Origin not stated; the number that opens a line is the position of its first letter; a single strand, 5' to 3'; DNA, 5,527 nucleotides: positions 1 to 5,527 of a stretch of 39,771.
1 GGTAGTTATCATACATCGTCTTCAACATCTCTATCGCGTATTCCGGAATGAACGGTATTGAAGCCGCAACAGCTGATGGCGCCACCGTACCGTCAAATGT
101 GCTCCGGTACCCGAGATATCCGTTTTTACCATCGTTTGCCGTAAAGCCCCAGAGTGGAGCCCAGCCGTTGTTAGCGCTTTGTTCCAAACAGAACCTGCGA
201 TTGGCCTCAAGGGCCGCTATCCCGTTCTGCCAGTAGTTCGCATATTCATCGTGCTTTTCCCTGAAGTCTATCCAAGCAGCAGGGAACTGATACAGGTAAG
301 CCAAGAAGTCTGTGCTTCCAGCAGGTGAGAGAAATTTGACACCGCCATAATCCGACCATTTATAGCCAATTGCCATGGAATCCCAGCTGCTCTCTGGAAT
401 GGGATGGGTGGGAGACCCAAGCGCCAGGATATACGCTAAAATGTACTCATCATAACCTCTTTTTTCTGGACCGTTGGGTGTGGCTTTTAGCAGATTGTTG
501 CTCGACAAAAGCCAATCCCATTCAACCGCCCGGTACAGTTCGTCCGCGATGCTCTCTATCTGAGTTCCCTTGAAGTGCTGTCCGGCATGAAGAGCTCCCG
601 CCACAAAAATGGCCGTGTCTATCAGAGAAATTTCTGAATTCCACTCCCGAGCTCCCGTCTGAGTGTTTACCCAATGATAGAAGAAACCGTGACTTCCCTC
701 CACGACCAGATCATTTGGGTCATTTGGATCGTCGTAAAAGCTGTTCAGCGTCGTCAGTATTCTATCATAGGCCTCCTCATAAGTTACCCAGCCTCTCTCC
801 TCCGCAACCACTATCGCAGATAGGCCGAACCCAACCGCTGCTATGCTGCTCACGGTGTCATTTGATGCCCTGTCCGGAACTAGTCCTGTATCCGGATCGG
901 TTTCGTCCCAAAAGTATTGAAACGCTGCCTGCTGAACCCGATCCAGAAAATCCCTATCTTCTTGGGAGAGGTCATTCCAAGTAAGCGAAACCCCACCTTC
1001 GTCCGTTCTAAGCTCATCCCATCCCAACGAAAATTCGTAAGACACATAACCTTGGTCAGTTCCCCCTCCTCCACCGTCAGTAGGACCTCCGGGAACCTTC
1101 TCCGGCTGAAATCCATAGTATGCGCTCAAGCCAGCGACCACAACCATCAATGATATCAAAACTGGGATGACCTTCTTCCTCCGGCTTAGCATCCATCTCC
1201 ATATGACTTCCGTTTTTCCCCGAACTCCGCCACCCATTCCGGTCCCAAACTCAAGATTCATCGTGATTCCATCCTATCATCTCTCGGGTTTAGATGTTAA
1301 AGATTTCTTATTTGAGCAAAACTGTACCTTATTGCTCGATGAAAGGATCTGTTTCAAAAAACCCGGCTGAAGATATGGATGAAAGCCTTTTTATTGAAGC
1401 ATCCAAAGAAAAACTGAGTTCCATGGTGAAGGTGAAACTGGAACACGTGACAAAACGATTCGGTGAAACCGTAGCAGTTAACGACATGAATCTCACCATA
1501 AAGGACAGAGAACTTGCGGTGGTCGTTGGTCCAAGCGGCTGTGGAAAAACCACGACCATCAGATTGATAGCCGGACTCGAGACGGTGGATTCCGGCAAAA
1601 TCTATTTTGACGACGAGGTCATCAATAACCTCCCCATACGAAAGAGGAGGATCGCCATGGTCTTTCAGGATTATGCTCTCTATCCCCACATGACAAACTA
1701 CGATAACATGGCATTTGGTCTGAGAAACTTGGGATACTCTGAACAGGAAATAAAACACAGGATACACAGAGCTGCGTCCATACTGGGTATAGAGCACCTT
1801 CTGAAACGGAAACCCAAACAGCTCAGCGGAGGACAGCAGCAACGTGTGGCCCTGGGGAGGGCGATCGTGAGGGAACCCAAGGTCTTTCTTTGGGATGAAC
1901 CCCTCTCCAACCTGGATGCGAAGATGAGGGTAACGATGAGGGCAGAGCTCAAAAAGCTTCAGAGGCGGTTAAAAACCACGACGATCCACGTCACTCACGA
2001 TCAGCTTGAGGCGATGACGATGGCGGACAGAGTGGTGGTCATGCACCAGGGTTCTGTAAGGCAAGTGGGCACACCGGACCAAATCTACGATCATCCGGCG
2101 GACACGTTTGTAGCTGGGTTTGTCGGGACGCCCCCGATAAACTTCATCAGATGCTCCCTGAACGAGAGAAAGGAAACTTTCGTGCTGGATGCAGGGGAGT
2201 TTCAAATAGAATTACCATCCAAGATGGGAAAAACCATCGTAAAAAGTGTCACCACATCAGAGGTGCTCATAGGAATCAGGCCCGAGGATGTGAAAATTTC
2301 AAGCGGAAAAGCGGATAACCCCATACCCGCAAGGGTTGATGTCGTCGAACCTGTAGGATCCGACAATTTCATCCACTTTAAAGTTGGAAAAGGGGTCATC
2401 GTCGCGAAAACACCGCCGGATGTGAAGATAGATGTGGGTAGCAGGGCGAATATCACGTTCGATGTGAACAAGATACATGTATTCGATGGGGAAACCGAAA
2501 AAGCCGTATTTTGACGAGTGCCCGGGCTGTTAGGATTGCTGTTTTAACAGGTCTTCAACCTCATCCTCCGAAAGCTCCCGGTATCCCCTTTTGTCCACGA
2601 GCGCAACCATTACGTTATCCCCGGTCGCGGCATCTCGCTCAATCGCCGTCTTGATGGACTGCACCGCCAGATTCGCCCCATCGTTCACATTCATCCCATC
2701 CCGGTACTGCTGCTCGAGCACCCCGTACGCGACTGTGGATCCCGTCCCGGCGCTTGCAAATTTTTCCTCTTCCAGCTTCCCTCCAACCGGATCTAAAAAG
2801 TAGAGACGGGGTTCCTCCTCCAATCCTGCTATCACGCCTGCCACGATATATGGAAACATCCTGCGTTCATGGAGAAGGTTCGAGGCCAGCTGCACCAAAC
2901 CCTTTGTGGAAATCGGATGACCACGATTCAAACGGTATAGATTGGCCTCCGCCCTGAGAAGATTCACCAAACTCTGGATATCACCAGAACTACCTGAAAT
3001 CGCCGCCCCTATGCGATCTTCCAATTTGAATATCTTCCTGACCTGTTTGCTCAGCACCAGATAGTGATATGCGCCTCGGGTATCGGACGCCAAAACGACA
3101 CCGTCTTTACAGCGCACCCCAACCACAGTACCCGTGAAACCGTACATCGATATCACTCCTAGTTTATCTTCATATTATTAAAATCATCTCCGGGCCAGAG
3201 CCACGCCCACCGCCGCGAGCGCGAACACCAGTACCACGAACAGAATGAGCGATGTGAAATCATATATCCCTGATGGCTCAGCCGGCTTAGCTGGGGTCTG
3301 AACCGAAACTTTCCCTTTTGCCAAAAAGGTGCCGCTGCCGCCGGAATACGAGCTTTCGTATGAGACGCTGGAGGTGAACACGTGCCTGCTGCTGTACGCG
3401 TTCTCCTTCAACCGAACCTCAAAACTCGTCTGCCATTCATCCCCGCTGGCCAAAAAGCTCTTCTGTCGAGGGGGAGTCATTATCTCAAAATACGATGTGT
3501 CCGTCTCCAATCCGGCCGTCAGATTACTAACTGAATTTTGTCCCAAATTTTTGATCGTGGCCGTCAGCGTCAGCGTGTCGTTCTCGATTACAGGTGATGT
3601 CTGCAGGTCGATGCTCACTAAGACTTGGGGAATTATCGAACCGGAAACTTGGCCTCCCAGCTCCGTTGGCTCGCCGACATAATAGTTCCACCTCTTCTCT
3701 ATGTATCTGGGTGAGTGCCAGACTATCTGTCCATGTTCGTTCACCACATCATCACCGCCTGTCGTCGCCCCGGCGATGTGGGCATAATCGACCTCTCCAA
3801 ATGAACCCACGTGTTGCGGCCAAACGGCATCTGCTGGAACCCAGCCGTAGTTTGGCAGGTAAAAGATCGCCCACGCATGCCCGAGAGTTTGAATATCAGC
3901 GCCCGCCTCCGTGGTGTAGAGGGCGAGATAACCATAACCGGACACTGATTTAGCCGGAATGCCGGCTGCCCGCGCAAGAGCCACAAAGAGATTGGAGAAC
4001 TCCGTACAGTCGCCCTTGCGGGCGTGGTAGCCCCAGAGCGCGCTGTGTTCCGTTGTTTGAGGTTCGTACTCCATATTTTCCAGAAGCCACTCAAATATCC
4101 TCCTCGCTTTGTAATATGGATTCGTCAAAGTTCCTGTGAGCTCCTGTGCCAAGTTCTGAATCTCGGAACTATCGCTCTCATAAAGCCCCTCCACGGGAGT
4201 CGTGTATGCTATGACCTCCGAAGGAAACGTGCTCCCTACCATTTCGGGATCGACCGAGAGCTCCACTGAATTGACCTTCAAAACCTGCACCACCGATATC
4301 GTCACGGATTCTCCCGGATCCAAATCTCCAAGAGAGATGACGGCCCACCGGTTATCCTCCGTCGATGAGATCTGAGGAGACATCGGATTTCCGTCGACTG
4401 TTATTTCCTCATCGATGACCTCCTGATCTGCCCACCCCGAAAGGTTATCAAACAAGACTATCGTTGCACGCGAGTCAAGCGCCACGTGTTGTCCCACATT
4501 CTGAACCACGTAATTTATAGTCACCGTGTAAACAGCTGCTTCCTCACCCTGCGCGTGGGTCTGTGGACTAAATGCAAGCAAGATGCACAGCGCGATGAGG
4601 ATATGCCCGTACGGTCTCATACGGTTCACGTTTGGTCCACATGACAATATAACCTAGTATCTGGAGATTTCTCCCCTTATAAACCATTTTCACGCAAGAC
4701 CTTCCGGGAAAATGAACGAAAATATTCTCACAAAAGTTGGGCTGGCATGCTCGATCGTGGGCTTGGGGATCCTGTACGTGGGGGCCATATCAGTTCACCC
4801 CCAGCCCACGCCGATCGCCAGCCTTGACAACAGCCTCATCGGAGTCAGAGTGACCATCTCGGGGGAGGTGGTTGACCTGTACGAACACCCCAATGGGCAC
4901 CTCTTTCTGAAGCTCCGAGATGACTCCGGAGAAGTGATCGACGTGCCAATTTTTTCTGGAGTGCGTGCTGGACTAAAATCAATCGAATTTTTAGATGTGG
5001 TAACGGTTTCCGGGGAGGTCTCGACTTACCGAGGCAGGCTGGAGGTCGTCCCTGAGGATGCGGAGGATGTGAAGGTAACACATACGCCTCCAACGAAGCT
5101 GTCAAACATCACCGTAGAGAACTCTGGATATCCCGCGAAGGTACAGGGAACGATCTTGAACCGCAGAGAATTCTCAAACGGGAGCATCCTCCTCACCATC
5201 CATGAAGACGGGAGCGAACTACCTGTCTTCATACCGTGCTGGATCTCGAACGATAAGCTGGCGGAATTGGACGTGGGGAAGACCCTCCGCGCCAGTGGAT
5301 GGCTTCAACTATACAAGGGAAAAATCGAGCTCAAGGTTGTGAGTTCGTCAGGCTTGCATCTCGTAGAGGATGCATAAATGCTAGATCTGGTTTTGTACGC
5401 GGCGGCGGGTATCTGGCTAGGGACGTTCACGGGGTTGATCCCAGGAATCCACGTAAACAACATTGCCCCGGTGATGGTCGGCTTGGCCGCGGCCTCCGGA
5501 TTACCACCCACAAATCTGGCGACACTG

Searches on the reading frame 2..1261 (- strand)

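Call 32: search_protein_families(library=pfam, proteins=[window:2-1261:-], max_evalue=0.00001)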
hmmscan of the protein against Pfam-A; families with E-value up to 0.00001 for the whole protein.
window:2-1261:- (420 aa): 1 family
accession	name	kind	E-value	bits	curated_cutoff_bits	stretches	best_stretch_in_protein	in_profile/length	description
PF10091.15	Glycoamylase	-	2.1e-32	112.9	27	1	268-418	5-165/221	Putative glucoamylase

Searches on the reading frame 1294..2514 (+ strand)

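Call 32: search_protein_families(library=pfam, proteins=[window:1294-2514:+], max_evalue=0.00001)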
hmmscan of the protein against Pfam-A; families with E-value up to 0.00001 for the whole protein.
window:1294-2514:+ (406 aa): 3 families
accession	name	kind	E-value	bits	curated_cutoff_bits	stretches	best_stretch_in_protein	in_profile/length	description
PF00005.33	ABC_tran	-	5.5e-35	121.4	25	1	62-204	1-136/137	ABC transporter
PF08402.16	TOBE_2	-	3e-11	43.7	21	1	326-397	1-76/76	TOBE domain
PF17912.7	OB_MalK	-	7.6e-10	40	27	1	278-333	1-53/53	MalK OB fold domain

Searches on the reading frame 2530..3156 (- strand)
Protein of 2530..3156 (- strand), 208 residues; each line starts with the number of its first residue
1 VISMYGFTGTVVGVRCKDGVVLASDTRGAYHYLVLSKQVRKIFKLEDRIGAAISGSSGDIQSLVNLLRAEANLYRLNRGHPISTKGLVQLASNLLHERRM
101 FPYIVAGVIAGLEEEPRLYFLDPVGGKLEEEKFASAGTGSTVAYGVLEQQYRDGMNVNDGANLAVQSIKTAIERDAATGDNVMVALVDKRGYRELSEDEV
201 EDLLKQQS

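Call 32: search_protein_families(library=pfam, proteins=[window:2530-3156:-], max_evalue=0.00001)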
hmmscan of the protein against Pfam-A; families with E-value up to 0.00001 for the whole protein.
window:2530-3156:- (208 aa): 1 family
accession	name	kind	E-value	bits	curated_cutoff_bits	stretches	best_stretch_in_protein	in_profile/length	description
PF00227.31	Proteasome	-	2.5e-52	177.7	22.4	1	9-186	5-188/189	Proteasome subunit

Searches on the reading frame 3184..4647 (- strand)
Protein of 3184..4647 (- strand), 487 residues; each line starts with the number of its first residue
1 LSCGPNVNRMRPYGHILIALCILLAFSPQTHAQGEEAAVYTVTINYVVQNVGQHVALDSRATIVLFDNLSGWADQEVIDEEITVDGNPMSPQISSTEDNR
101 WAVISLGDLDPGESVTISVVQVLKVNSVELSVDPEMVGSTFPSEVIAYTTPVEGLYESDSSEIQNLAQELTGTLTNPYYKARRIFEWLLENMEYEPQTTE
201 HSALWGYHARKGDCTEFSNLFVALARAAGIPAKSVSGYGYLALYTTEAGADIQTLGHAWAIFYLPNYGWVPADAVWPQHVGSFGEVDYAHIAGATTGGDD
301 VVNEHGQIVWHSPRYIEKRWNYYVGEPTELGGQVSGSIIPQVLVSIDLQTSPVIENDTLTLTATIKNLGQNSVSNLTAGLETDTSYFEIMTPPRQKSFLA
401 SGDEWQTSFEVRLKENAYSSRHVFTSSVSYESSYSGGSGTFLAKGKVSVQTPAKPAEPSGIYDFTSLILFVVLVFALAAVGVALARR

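Call 32: search_protein_families(library=pfam, proteins=[window:3184-4647:-], max_evalue=0.00001)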
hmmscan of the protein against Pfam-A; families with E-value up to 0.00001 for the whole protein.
window:3184-4647:- (487 aa): 1 family
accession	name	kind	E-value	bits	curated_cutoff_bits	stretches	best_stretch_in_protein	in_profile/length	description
PF01841.26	Transglut_core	-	7.9e-28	97.3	23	1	165-274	2-108/108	Transglutaminase-like superfamily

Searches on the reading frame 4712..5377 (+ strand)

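Call 32: search_protein_families(library=pfam, proteins=[window:4712-5377:+], max_evalue=0.00001)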
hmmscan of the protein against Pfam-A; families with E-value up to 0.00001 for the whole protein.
window:4712-5377:+ (221 aa): 2 families
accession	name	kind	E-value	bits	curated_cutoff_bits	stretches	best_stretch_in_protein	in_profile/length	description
PF01336.31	tRNA_anti-codon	-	1.6e-13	50.8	27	1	47-119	1-74/75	OB-fold nucleic acid binding domain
PF13742.12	tRNA_anti_2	-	5.2e-08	33.5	27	0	45-109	20-84/95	OB-fold nucleic acid binding domain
